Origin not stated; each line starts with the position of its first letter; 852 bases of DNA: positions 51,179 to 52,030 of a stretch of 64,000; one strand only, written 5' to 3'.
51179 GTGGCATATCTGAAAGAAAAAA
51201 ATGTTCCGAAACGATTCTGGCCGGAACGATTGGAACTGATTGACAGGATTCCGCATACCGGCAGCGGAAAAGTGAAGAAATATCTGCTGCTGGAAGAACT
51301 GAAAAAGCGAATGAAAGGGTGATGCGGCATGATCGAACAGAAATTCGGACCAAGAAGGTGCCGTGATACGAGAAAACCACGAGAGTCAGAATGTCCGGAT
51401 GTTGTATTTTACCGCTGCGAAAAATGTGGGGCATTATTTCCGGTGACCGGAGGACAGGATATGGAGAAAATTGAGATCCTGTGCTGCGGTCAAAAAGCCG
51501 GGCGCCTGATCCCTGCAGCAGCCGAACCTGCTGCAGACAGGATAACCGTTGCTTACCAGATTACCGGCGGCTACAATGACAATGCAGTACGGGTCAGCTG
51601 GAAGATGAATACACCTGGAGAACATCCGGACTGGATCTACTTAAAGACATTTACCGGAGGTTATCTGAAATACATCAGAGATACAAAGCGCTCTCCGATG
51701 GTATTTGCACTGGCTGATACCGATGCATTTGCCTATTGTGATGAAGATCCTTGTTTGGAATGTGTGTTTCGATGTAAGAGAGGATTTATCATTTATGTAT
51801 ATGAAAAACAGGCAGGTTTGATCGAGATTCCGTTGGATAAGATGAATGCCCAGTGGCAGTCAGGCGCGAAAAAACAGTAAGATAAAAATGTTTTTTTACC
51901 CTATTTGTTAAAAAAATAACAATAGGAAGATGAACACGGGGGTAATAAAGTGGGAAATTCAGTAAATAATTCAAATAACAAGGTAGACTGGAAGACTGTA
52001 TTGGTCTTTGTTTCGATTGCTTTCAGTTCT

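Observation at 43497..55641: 12-kb Car/Cai-like acyl-CoA reductase - Etf cluster with unassigned substrate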

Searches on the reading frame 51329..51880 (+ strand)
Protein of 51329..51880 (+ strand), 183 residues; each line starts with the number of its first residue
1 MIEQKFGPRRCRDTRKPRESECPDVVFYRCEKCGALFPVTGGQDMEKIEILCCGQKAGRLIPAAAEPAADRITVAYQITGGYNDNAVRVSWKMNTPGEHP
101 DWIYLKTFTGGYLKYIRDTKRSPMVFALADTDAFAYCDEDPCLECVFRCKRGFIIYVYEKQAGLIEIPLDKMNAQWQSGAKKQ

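Call 3: search_protein_families(library=pfam, proteins=[window:51329-51880:+])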
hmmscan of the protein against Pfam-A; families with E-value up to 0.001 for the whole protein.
window:51329-51880:+ (183 aa): 0 families

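Call 4: search_protein_families(library=ncbifam, proteins=[window:51329-51880:+])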
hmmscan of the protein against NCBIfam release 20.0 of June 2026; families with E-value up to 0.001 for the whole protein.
window:51329-51880:+ (183 aa): 0 families

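Call 5: search_protein_families(library=pfam, proteins=[window:51329-51880:+], max_evalue=1)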
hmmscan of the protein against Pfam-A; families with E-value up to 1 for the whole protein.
window:51329-51880:+ (183 aa): 2 families
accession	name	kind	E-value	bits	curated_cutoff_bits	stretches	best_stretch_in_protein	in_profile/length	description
PF23447.1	DUF7128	-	0.028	14.8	25.7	1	23-38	8-23/44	Domain of unknown function (DUF7128)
PF06629.18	MipA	-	0.12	12.9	24.2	1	73-129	158-207/221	MltA-interacting protein MipA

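Call 22: find_homologous_proteins(query=window:51329-51880:+, max_evalue=0.00001)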
Query window:51329-51880:+ (183 aa): 347 proteins with E <= 0.00001 among 367 candidates; the best 120 are listed.
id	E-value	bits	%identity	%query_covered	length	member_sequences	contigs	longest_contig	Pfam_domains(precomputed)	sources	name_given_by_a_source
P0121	2.5e-125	433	100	100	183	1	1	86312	-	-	-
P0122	4.8e-104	364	83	100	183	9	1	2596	-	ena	-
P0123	2.1e-102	359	84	99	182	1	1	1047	-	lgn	-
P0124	3.4e-102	358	83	100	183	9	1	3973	-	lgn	-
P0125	2.3e-101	355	82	100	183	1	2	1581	-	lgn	-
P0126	1.3e-98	346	81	99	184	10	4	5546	-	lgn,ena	-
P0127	2.3e-98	345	79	99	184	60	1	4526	-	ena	-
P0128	1.4e-97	343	77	100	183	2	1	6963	-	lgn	-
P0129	1.7e-97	343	78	100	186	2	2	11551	-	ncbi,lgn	-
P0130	2.8e-97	342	78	100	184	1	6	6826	-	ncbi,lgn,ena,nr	ncbi:MAG: hypothetical protein HFG59_13880 [Lachnospiraceae bacterium]|nr:hypothetical protein [Lach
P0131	5.7e-97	341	77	99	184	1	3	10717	-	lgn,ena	-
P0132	6.1e-97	341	79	97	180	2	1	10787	-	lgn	-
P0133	8.5e-97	340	78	99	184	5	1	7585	-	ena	-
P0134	8.9e-97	340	78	99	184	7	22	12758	-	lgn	-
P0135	9.4e-97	340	76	99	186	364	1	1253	-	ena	-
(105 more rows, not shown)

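Call 27: find_related_loci(query=A2, collection=genome_contigs, flank=10000)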
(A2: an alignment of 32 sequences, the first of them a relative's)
Query A2 (183 aa) in genome_contigs; peptide patterns used: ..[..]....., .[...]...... (x = any residue, [..] = any of these).
223 stretches matched a pattern; 121 encode a relative of the query (tblastn E <= 1e-3); the best 80 are kept; 80 distinct loci.
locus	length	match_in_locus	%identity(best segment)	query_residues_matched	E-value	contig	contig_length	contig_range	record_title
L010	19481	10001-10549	84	1-183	3e-104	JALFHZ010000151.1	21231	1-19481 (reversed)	MAG: Lachnospiraceae bacterium isolate SUG698 k141_5136717, whole genome shotgun sequence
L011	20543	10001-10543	80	1-181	3e-99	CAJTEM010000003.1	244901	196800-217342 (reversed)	Lachnospiraceae bacterium isolate B67_67_LP_H genome assembly, contig: MGBC000124.3, whole genome shotgun sequence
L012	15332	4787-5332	78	1-182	9e-99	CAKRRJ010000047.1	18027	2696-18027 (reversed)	MAG: uncultured Lachnospiraceae bacterium isolate REFINED_METABAT215_TOP10_CONTIGS_1500_ASSEMBLY_K77_MERGED__Hadza_PheCh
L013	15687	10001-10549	78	1-183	4e-98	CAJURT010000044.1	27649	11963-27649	MAG TPA_asm: uncultured Lachnospiraceae bacterium isolate MGBC164417 genome assembly, contig: MGBC164417.44, whole genom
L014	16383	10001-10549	77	1-183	4e-98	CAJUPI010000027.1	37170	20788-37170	MAG TPA_asm: uncultured Lachnospiraceae bacterium isolate MGBC164298 genome assembly, contig: MGBC164298.27, whole genom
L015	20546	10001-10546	76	1-182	9e-98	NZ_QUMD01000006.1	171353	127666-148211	Clostridium sp. OF09-36 OF09-36.Scaf6, whole genome shotgun sequence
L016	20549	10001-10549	78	1-183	7e-97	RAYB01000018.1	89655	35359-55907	Bacterium 1XD21-70 strain 1XD21-70 Scaffold15_1, whole genome shotgun sequence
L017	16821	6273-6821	75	1-183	9e-97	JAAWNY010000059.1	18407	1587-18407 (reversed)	MAG: Lachnospiraceae bacterium isolate ABMPRH_195_2_1 SL341408_scaffold_4451, whole genome shotgun sequence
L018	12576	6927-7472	77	1-182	2e-96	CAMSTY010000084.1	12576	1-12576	MAG TPA_asm: uncultured bacterium isolate SRR12358617_bin.33_metawrap_v1.3_MAG genome assembly, contig: NODE.3918_length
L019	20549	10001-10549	75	1-183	3e-96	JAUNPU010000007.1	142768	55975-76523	MAG: Eubacteriales bacterium isolate S36M_St_44 NODE_43_length_142768_cov_48.962344, whole genome shotgun sequence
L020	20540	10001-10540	77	1-182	6e-96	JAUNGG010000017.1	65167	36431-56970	MAG: Lachnospiraceae bacterium isolate S26M_St_45 NODE_281_length_65167_cov_17.633508, whole genome shotgun sequence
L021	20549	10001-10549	75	1-183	7e-96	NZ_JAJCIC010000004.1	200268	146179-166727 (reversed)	Lacrimispora sp. 210928-DFI.3.58 AJDDMMIN_4, whole genome shotgun sequence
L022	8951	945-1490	76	1-182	9e-98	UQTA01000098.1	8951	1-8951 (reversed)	uncultured Clostridium sp. isolate UMGS615 genome assembly, contig: NODE_1637_length_8951_cov_6.916364, whole genome sho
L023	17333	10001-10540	76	1-182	3e-95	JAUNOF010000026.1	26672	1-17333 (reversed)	MAG: Lachnospiraceae bacterium isolate S34M_St_102_sub NODE_818_length_26672_cov_13.308111, whole genome shotgun sequenc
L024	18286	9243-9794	74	1-182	2e-92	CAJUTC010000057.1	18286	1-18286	MAG TPA_asm: uncultured Lachnospiraceae bacterium isolate MGBC165045 genome assembly, contig: MGBC165045.57, whole genom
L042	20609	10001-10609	64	1-183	1e-84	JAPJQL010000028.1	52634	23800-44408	MAG: Lachnospiraceae bacterium isolate RAGGC_232 NODE_624_length_52634_cov_12.927690, whole genome shotgun sequence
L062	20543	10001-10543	65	1-178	5e-74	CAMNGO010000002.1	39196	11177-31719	MAG: uncultured Lachnospiraceae bacterium isolate SRR873598_bin.87_metaWRAP_v1.3_MAG genome assembly, contig: NODE.1459_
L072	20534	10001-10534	54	3-183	3e-60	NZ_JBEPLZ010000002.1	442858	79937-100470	Enterocloster citroniae strain DSM 19261 Ga0480187_02, whole genome shotgun sequence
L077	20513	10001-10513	48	3-176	4e-55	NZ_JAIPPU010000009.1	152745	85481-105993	MAG: Acetobacterium wieringae isolate CSMB_175 NODE_14_length_152745_cov_43.184701, whole genome shotgun sequence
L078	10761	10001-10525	50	1-178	5e-55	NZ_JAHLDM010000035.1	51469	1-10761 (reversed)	Clostridium estertheticum strain CF002 contig00035, whole genome shotgun sequence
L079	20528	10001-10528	49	1-178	1e-54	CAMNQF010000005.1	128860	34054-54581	MAG: uncultured bacterium isolate SRR19792995_bin.17_metawrap_v1.3_MAG genome assembly, contig: ERZ12290371_157, whole g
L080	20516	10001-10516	52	5-178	3e-54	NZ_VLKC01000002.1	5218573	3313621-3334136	Sporomusa sp. KB1 SalpaDRAFT_Scaffold1.2, whole genome shotgun sequence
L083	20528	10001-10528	49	1-182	5e-54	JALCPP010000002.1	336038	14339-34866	MAG: Oscillospiraceae bacterium isolate UW_DM_ACUT2_1 Ga0455768_00020, whole genome shotgun sequence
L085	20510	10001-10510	50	1-173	5e-53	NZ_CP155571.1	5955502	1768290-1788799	Sporomusa acidovorans DSM 3132 chromosome, complete genome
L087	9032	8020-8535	50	3-178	2e-52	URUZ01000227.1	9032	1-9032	uncultured Clostridium sp. isolate UMGS1373 genome assembly, contig: NODE_1581_length_9032_cov_3.655053, whole genome sh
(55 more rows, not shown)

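Call 33: predict_structure(alignment_id=A2)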
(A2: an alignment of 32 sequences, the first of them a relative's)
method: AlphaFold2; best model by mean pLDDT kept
length: 183 residues; sequences in the alignment: 32
mean_pLDDT: 76.1   pTM: 0.77
mean pLDDT of the five models: 76.1, 75.3, 75.1, 74.0, 73.1
residues with pLDDT >= 90: 76; 70-90: 44; 50-70: 25; < 50: 38
segments of 3 or more residues with pLDDT < 50: 1-12, 136-149, 173-183
pLDDT, mean of each block of 10 residues (from residue 1): 42 57 88 93 79 95 87 85 74 91 89 93 87 53 46 87 90 46 34
secondary structure, 60 per line:
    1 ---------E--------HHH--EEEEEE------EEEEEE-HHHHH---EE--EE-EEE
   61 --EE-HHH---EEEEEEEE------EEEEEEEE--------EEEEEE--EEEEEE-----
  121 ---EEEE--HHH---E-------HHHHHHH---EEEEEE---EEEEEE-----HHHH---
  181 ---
elements in order: E24-29 E36-41 H43-47 E58-60 E72-79 E86-93 E102-107 E110-115 E124-127 H144-150 E154-159 E163-168 H174-177

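Call 35: fold_search(model_id=the predicted structure, library=pdb)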
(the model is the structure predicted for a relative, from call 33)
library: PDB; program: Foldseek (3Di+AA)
matches with E <= 10: 971; with E <= 0.001: 9
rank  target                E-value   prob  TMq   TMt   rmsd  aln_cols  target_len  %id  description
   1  1y07_C                1.2e-05  1.00  0.54  0.76   3.2       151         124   14  Crystal structure of the superoxide reductase from Treponema pallidum (released 2005-11-22)
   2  1y07_D                2.1e-05  1.00  0.53  0.76   3.6       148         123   14  Crystal structure of the superoxide reductase from Treponema pallidum (released 2005-11-22)
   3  1dfx                  1.3e-04  1.00  0.49  0.69   4.2       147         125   16  DESULFOFERRODOXIN FROM DESULFOVIBRIO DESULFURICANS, ATCC 27774 (released 1998-10-14)
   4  1vzg_A                1.6e-04  1.00  0.48  0.66   4.4       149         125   17  Structure of superoxide reductase bound to ferrocyanide and active site expansion upon X-ray induced photoreduction (released 2004-08-27)
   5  2ji2_B                1.8e-04  1.00  0.50  0.69   4.2       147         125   16  X-ray structure of E114A mutant of superoxide reductase from Desulfoarculus baarsii in the native, reduced form (released 2007-05-01)
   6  2ji2_A                2.5e-04  1.00  0.50  0.68   4.2       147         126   16  X-ray structure of E114A mutant of superoxide reductase from Desulfoarculus baarsii in the native, reduced form (released 2007-05-01)
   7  1y07_A                3.3e-04  1.00  0.51  0.74   3.6       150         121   15  Crystal structure of the superoxide reductase from Treponema pallidum (released 2005-11-22)
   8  2ji1_A                3.9e-04  1.00  0.50  0.68   4.2       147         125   16  X-ray structure of wild-type superoxide reductase from Desulfoarculus baarsii (released 2007-05-01)
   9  1y07_B                4.2e-04  1.00  0.52  0.75   3.3       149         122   16  Crystal structure of the superoxide reductase from Treponema pallidum (released 2005-11-22)
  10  2yrz_MODEL_1_A        4.7e-02  0.80  0.28  0.39   6.7       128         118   13  Solution structure of the fibronectin type III domain of human Integrin beta-4 (released 2008-04-08)
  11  7y6e_A                5.0e-02  0.66  0.30  0.28  12.6       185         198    7  Crystal structure of sDscam FNIII23 domains, isoform Beta2v6 (released 2023-05-24)
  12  8ave_B                5.9e-02  0.54  0.30  0.13   9.4       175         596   10  Human leptin in complex with the human LEP-R ectodomain fused to a C-terminal trimeric isoleucine GCN4 zipper (2:2 mod (released 2023-04-05)
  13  9nem_B                6.3e-02  0.21  0.22  0.23  15.7       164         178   10  Structure of Unc119-Farnesylated peptide complex (released 2025-09-03)
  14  6hyf_B                8.7e-02  0.77  0.27  0.43   5.1       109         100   11  Crystal structure of the third FNIII domain from rat beta4 integrin, a binding site for periaxin (released 2019-05-08)
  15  5irb_B                1.3e-01  0.54  0.32  0.20  17.1       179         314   11  Structural insight into host cell surface retention of a 1.5-MDa bacterial ice-binding adhesin (released 2017-07-19)
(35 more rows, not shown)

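Call 38: search_protein_families(library=pfam, proteins=[L077:6887-8236:+, L077:11594-12901:+, L080:10611-11903:+, L080:14835-16157:+, L080:7134-8330:+, L062:4521-4814:+, L062:4826-5290:+, L072:1-1104:+, L072:12103-12954:+, L072:12983-13999:+], max_evalue=0.01)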
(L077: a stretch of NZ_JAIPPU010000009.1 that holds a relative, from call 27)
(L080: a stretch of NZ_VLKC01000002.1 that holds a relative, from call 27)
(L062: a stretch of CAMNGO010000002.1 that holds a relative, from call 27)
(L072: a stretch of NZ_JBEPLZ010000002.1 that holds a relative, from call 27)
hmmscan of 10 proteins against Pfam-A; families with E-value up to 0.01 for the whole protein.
L077:6887-8236:+ (449 aa): 2 families
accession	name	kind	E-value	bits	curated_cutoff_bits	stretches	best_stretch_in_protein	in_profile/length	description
PF07690.21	MFS_1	-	8.7e-52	176.6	33.4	2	39-309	1-263/347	Major Facilitator Superfamily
PF12832.13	MFS_1_like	-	0.008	15.7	25.2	1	52-191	230-370/373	MFS_1 like family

L077:11594-12901:+ (435 aa): 4 families
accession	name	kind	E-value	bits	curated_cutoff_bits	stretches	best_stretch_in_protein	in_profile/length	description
PF07690.21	MFS_1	-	2.6e-65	221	33.4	2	16-346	1-307/347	Major Facilitator Superfamily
PF00083.30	Sugar_tr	-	3.7e-11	43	22.3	1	45-322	45-335/452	Sugar (and other) transporter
PF03092.22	BT1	-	5.4e-05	22.5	22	1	309-413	68-176/432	BT1 family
PF05977.19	MFS_3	-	9.6e-05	21.4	27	1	63-188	62-194/524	Transmembrane secretion effector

L080:10611-11903:+ (430 aa): 4 families
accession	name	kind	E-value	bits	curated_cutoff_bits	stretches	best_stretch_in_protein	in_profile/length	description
PF07690.21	MFS_1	-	3e-62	211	33.4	2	16-293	1-265/347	Major Facilitator Superfamily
PF06779.20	MFS_4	-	7.1e-08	32.6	26.3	1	23-178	5-162/364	Uncharacterised MFS-type transporter YbfB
PF00083.30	Sugar_tr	-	6.3e-07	29.1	22.3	1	46-314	46-335/452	Sugar (and other) transporter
PF03092.22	BT1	-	0.00042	19.6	22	1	35-244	14-230/432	BT1 family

L080:14835-16157:+ (440 aa): 5 families
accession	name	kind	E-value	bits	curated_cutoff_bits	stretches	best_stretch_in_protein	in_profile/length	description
PF07690.21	MFS_1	-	2.2e-65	221.3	33.4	2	24-360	1-313/347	Major Facilitator Superfamily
PF00083.30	Sugar_tr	-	2.6e-06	27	22.3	1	47-336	43-336/452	Sugar (and other) transporter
PF06779.20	MFS_4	-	9.3e-06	25.7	26.3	1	43-191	17-168/364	Uncharacterised MFS-type transporter YbfB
PF03092.22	BT1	-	9.9e-06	25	22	1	317-417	68-171/432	BT1 family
PF05977.19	MFS_3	-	5.4e-05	22.3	27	1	58-196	49-194/524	Transmembrane secretion effector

L080:7134-8330:+ (398 aa): 2 families
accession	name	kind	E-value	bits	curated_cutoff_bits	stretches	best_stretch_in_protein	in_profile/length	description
PF13343.11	SBP_bac_6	-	7.7e-64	215.9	24.6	1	146-381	2-243/245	Bacterial extracellular solute-binding protein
PF08984.16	DUF1858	-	0.00016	22.1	32.2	1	9-60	6-59/59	Domain of unknown function (DUF1858)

L062:4521-4814:+ (97 aa): 1 family
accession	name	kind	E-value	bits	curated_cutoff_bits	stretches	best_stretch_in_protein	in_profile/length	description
PF00381.24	PTS-HPr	-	6.1e-05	23.4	23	1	30-93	20-80/81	PTS HPr component phosphorylation site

L062:4826-5290:+ (154 aa): 1 family
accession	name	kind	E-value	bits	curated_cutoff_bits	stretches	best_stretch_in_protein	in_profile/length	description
PF00254.34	FKBP_C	-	2.6e-11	44.1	21.1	1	61-135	5-80/94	FKBP-type peptidyl-prolyl cis-trans isomerase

L072:1-1104:+ (367 aa): 0 families

L072:12103-12954:+ (283 aa): 1 family
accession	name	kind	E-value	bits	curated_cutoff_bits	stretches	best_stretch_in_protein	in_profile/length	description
PF01063.24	Aminotran_4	-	5.7e-47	160.8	28.5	1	31-249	1-222/223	Amino-transferase class IV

L072:12983-13999:+ (338 aa): 1 family
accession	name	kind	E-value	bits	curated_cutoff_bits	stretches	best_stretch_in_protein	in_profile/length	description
PF02424.20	ApbE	-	1.6e-84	284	25.6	1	42-314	2-262/266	ApbE family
